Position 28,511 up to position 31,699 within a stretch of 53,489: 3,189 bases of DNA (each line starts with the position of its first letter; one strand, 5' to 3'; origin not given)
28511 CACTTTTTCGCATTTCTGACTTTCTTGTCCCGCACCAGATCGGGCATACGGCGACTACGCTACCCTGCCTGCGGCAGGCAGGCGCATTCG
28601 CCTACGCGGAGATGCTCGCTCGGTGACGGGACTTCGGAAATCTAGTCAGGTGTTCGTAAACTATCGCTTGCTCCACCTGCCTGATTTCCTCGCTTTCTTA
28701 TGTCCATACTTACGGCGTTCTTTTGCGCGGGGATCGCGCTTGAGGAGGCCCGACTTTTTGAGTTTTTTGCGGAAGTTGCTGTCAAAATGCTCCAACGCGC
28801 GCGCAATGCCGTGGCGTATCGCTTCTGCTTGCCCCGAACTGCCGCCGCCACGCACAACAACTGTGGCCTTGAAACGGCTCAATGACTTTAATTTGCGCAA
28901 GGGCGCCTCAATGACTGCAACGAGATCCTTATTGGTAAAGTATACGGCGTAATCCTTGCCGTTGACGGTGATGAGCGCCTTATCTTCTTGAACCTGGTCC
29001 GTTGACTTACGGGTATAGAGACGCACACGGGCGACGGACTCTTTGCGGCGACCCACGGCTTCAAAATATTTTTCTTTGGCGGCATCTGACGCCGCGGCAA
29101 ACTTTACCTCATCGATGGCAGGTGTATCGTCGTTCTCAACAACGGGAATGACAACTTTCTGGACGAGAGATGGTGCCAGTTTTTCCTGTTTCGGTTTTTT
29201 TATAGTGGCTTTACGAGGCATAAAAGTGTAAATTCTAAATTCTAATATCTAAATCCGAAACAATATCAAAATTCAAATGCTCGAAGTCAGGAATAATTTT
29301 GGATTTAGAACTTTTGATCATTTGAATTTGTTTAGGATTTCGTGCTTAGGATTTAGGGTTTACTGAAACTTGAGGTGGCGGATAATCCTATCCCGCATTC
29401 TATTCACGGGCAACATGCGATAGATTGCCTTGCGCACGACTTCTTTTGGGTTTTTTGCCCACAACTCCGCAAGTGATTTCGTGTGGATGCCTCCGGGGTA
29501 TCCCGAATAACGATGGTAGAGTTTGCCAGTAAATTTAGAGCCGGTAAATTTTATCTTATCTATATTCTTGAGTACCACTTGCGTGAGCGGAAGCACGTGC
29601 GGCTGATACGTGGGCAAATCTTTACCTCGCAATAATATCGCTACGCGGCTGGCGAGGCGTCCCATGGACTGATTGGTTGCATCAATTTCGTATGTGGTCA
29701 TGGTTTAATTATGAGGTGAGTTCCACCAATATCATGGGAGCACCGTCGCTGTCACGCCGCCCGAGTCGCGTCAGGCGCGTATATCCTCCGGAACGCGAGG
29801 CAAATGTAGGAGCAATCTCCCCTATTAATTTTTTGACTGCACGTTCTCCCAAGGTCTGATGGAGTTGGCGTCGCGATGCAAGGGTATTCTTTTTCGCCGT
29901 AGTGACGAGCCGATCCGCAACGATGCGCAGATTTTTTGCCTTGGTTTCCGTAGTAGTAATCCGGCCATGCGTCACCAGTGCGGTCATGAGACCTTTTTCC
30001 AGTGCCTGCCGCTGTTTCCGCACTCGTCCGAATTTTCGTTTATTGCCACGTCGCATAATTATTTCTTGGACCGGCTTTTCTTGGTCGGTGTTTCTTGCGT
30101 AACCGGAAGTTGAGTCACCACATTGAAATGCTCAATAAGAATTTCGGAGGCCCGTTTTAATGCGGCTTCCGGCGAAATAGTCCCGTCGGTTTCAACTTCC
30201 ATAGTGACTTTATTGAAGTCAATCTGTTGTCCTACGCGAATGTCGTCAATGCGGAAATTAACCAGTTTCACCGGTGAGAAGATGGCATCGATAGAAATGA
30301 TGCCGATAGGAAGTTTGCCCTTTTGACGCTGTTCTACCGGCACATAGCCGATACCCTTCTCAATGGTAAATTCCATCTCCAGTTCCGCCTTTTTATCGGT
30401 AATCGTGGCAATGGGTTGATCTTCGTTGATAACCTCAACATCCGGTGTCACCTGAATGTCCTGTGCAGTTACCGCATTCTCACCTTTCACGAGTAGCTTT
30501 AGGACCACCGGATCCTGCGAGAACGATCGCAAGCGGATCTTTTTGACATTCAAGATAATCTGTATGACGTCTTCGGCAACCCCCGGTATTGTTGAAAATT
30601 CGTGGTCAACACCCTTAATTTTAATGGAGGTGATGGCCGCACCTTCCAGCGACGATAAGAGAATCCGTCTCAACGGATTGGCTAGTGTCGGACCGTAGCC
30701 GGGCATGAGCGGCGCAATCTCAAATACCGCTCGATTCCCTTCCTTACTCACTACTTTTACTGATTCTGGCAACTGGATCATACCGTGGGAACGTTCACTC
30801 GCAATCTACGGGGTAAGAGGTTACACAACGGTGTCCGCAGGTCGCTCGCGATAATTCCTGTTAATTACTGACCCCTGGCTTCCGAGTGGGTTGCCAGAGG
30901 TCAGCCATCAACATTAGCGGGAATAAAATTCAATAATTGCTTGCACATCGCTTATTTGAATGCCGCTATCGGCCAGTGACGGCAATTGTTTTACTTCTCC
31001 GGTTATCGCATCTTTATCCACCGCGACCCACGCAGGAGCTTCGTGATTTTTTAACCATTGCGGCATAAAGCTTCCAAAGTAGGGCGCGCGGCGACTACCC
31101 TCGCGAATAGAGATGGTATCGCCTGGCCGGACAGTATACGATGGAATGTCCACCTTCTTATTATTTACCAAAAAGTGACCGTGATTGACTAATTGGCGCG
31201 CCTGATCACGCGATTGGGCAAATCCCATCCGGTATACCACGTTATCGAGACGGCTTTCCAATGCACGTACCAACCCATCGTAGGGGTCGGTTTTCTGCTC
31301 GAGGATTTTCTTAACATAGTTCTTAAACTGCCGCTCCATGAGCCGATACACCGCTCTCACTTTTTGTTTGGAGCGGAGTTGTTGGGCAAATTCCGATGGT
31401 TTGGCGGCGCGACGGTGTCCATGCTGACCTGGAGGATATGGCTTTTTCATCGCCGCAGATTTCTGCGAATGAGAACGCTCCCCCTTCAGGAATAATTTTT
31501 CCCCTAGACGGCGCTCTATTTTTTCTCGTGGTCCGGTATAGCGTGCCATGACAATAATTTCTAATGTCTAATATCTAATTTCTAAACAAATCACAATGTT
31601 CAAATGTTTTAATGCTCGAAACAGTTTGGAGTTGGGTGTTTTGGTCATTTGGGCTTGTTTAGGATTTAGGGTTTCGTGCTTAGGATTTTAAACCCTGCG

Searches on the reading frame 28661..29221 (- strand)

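Call 58: search_protein_families(library=pfam, proteins=[window:28661-29221:-], max_evalue=0.001)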
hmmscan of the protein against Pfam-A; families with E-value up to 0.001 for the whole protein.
window:28661-29221:- (186 aa): 1 family
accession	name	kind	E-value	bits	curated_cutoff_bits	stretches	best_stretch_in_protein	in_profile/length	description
PF00380.25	Ribosomal_S9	-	9.3e-37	126.6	22.5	1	57-186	1-121/121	Ribosomal protein S9/S16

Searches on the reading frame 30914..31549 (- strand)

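Call 58: search_protein_families(library=pfam, proteins=[window:30914-31549:-], max_evalue=0.001)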
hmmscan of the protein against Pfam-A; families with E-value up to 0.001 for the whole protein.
window:30914-31549:- (211 aa): 3 families
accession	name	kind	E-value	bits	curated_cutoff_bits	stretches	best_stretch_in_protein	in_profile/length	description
PF00163.24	Ribosomal_S4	-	7e-23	81.6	23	1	3-87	1-84/95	Ribosomal protein S4/S9 N-terminal domain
PF01479.30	S4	-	3.1e-21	75.3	22.8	1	100-146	2-48/48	S4 domain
PF22421.1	SYY_C-terminal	-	0.00063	20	27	0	101-146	21-66/83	Tyrosine--tRNA ligase SYY-like C-terminal domain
